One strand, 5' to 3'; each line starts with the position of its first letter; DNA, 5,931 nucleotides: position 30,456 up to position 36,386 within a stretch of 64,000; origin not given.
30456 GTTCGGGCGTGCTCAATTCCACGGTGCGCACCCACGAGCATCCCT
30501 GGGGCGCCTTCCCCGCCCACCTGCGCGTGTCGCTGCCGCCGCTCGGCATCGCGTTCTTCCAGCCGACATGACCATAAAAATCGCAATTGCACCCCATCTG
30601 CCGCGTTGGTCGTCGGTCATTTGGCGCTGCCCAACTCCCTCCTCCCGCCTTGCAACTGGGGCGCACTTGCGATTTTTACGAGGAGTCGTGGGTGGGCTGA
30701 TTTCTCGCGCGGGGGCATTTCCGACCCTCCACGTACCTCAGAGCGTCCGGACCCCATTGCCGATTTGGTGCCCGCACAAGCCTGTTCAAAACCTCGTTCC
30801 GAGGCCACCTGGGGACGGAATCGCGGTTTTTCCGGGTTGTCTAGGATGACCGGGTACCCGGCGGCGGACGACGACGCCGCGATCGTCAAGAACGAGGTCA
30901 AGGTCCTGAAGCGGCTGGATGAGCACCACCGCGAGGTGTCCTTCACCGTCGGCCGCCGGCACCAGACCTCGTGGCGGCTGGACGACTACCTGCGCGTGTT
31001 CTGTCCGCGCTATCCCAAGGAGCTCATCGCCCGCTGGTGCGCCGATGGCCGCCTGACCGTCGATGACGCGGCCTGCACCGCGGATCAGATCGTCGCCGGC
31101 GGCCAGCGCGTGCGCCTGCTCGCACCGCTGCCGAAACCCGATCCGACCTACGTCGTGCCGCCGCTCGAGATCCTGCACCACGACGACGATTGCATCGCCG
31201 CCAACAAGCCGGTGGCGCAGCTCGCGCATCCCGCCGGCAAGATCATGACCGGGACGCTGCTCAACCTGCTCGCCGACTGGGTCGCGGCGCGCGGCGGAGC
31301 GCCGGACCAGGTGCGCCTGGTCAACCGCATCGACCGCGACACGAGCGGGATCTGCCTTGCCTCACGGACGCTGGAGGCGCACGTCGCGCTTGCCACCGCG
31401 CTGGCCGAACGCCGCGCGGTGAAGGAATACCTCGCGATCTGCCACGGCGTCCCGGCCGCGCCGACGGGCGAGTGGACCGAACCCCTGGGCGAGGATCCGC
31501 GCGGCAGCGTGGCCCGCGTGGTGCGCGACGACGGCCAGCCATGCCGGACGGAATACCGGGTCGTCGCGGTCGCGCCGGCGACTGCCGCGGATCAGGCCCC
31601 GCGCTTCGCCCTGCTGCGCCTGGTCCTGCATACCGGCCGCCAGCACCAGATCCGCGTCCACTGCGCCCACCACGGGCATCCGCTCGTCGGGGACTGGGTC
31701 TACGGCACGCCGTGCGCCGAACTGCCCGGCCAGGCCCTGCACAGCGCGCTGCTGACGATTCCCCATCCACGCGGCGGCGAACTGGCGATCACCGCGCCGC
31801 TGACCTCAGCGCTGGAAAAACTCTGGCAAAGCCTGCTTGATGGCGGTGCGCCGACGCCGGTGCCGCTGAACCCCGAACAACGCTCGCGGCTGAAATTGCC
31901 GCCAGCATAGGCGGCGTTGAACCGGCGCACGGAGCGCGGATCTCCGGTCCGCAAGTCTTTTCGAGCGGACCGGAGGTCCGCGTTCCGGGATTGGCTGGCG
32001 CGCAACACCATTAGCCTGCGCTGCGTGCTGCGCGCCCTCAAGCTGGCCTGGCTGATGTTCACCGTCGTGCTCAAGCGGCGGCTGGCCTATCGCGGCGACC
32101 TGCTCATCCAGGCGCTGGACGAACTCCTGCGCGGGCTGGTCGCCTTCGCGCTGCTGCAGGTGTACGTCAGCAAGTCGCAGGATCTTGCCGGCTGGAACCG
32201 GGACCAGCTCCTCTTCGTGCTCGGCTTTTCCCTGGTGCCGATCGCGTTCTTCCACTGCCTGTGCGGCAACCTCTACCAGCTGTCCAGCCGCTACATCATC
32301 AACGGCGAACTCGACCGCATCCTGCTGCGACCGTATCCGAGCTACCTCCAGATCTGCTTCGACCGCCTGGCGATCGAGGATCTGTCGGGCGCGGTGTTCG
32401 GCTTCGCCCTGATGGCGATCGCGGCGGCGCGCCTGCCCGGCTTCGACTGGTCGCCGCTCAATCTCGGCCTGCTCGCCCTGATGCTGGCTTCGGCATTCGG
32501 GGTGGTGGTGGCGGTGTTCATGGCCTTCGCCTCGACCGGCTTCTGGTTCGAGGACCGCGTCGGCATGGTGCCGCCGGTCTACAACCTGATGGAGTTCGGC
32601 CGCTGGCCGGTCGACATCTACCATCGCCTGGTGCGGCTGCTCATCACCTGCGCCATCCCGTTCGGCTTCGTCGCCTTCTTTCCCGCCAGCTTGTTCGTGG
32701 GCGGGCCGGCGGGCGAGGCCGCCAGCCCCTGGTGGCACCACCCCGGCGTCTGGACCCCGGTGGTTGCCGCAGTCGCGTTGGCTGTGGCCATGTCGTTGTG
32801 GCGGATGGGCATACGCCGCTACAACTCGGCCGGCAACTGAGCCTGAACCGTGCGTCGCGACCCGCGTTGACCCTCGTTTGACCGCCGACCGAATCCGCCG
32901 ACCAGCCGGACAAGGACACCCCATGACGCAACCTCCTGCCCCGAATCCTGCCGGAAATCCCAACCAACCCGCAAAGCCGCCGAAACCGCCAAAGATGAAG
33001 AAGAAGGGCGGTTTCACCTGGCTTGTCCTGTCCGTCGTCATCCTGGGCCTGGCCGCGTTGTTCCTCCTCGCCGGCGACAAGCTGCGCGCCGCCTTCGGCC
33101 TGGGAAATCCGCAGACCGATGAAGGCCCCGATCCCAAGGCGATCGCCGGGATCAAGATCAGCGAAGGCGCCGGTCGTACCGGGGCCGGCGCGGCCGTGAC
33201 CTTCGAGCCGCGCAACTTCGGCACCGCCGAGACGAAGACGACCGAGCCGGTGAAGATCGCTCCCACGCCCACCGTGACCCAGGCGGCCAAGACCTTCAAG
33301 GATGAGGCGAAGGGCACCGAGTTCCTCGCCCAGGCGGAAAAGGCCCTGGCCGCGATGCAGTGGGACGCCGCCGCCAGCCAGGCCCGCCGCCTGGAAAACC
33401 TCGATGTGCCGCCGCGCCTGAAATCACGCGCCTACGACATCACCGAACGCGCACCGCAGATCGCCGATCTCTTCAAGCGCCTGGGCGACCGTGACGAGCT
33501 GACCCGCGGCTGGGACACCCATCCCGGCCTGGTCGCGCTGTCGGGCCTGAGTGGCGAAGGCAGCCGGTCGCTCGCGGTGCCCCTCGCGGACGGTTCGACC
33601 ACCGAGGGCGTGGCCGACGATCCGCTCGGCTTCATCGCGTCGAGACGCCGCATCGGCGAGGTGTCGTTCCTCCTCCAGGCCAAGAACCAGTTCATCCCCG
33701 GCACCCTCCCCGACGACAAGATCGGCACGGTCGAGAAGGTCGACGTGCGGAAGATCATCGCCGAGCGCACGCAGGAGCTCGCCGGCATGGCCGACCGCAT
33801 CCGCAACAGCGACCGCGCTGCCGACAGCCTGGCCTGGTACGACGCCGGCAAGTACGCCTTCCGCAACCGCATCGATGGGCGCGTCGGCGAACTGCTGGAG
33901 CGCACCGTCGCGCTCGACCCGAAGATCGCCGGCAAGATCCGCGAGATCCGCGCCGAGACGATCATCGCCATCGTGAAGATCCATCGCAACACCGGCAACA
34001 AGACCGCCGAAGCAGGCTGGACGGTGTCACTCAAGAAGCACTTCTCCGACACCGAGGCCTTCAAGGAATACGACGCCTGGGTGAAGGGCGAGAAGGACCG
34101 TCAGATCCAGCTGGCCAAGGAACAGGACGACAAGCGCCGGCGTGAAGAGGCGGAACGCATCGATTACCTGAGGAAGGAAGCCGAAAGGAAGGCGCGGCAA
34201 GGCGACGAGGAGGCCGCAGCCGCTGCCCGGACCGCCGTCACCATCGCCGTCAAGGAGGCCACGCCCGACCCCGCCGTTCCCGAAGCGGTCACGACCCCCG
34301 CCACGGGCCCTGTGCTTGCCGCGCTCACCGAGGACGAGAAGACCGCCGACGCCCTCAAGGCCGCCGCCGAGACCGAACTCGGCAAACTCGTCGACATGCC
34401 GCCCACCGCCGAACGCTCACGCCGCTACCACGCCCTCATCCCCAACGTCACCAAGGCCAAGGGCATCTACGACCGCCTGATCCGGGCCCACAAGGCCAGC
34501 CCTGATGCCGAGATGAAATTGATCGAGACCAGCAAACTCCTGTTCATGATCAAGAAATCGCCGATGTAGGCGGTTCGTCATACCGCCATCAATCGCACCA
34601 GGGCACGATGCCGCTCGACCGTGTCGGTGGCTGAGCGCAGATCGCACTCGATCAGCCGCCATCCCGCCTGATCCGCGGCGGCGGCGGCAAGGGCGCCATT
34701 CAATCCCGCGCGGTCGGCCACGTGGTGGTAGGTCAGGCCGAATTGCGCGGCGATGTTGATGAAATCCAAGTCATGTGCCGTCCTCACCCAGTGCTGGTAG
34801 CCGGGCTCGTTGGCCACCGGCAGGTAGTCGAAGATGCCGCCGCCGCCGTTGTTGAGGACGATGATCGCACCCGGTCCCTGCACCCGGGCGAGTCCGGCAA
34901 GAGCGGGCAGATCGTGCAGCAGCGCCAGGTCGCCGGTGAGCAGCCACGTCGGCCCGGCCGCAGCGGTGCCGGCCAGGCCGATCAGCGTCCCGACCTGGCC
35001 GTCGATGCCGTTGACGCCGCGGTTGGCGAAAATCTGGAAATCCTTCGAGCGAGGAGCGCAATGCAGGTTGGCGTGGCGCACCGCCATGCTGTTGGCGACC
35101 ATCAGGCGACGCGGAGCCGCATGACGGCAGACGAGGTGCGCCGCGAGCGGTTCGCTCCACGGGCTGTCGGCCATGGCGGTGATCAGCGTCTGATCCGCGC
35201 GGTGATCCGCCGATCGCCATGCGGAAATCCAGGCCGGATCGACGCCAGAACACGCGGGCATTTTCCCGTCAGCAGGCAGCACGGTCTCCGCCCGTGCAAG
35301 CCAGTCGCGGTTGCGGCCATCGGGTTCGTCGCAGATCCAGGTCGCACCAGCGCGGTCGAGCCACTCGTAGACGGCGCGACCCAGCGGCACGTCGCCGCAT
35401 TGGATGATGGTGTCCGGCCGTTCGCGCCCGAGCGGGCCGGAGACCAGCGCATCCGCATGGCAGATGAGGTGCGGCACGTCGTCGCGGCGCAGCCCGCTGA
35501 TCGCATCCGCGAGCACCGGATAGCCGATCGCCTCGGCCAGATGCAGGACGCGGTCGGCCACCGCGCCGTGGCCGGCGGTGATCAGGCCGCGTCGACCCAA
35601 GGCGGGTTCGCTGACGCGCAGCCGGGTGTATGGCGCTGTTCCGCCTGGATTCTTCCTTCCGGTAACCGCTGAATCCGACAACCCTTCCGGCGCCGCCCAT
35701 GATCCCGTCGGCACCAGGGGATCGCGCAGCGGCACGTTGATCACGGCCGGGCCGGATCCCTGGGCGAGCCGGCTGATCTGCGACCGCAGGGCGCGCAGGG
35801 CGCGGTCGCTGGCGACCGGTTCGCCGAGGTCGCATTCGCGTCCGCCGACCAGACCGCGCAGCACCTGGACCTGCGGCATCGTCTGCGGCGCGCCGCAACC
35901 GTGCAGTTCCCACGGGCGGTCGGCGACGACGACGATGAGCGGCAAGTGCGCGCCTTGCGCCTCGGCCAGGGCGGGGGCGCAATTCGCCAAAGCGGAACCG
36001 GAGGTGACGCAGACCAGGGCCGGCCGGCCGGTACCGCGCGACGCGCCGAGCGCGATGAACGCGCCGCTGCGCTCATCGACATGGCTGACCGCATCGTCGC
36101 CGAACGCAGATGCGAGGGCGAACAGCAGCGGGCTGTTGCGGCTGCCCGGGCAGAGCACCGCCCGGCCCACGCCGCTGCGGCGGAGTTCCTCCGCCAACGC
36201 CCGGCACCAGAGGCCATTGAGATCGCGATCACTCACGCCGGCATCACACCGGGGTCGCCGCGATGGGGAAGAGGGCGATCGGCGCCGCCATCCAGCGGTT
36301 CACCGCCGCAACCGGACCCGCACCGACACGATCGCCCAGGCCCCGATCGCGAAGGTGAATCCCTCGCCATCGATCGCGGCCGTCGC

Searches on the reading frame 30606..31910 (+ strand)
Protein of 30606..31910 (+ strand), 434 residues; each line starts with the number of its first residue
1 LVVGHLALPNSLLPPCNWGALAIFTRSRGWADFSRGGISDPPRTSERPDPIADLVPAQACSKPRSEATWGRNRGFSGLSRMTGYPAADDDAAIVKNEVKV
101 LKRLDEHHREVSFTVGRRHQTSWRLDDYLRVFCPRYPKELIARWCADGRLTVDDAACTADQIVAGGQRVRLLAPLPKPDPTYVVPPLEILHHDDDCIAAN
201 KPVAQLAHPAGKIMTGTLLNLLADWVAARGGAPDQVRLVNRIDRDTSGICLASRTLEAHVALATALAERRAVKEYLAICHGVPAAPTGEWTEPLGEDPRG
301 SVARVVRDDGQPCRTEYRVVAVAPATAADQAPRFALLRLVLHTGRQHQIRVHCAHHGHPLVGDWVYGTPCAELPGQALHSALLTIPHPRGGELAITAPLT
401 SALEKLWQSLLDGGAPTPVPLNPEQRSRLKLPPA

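Call 49: search_protein_families(library=pfam, proteins=[window:30606-31910:+], max_evalue=0.00001)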
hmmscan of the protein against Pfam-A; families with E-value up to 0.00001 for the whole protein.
window:30606-31910:+ (434 aa): 1 family
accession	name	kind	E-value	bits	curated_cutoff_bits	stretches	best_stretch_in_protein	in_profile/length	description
PF00849.27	PseudoU_synth_2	-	3.4e-23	83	26.8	1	197-355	3-152/152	RNA pseudouridylate synthase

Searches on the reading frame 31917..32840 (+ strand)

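Call 49: search_protein_families(library=pfam, proteins=[window:31917-32840:+], max_evalue=0.00001)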
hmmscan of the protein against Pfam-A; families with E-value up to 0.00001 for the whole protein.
window:31917-32840:+ (307 aa): 1 family
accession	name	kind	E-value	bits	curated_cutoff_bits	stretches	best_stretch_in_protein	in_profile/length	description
PF06182.17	ABC2_membrane_6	-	2.8e-42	145.5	22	1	75-306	6-229/229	ABC-2 family transporter protein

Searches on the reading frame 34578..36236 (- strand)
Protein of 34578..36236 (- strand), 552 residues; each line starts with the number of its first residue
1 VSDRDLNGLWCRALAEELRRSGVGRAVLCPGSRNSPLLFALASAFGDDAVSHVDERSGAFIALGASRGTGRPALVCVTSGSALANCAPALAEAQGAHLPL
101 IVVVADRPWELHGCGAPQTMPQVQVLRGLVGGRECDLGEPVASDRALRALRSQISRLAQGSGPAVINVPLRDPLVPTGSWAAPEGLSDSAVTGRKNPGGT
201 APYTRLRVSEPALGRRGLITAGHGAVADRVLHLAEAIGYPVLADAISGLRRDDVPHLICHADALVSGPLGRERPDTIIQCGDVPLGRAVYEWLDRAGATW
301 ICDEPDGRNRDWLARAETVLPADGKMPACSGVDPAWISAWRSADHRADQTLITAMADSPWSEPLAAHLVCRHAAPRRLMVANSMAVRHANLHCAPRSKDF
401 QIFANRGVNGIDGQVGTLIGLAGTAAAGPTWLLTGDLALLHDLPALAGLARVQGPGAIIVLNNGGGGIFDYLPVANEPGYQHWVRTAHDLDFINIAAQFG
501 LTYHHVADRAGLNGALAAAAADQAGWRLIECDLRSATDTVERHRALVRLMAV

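Call 49: search_protein_families(library=pfam, proteins=[window:34578-36236:-], max_evalue=0.00001)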
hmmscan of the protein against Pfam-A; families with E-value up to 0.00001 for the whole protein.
window:34578-36236:- (552 aa): 2 families
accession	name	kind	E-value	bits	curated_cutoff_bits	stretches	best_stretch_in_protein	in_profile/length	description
PF02776.23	TPP_enzyme_N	-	9.6e-21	74.2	26.8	1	13-121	6-115/119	Thiamine pyrophosphate enzyme, N-terminal TPP binding domain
PF02775.26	TPP_enzyme_C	-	1.8e-09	38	21.9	1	415-531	34-151/151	Thiamine pyrophosphate enzyme, C-terminal TPP binding domain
